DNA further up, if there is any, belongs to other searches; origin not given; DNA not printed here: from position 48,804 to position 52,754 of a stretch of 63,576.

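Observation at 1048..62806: Modular mosaic repeat family built from 6-, 7-, 8- and 9-nt tandem units fills 13 intergenic regions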

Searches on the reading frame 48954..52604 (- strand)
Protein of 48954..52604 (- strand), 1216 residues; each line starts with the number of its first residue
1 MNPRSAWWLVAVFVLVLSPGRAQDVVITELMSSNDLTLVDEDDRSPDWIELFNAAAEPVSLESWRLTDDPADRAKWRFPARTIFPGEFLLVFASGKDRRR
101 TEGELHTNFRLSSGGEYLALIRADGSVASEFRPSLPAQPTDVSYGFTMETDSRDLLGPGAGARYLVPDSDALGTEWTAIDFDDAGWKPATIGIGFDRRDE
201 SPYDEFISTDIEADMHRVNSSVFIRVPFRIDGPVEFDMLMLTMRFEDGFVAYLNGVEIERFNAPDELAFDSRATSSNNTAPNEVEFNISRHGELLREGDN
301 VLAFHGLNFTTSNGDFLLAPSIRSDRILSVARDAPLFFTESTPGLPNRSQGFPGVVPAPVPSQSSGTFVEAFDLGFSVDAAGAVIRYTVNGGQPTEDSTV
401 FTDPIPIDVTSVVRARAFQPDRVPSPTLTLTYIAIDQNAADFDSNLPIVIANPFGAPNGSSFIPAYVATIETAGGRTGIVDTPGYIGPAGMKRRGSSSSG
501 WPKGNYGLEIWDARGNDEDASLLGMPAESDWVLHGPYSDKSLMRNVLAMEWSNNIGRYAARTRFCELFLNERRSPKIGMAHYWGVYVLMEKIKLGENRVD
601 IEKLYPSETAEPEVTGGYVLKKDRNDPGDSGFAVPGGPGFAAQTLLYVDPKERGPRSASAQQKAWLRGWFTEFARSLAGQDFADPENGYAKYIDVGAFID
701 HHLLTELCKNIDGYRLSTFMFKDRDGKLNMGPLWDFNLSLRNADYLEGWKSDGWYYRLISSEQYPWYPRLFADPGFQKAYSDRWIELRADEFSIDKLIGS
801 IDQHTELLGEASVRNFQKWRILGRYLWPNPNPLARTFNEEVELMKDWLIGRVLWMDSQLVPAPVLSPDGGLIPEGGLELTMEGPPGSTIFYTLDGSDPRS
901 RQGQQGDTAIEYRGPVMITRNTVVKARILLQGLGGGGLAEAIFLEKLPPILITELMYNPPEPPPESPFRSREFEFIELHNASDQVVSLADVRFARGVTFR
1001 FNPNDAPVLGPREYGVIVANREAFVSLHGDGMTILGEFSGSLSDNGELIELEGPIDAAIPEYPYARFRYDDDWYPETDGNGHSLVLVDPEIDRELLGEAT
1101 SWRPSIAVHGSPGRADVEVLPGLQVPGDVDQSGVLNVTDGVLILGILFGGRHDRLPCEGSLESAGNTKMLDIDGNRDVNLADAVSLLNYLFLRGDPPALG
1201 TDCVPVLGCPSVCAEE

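Call 12: search_protein_families(library=pfam, proteins=[window:48954-52604:-])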
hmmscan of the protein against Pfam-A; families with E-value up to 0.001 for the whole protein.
window:48954-52604:- (1216 aa): 4 families
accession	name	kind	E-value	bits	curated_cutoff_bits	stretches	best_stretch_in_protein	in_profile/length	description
PF08757.17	CotH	-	6e-51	174.3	23.8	1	493-852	3-319/322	CotH kinase protein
PF00932.25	LTD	-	2.3e-21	76.6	34.3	2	22-129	5-103/109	Lamin Tail Domain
PF13290.12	CHB_HEX_C_1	-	5.6e-21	74.7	22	2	364-428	2-66/67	Chitobiase/beta-hexosaminidase C-terminal domain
PF13287.12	Fn3_assoc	-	7.3e-21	74.5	23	2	381-432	8-59/59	Fn3 associated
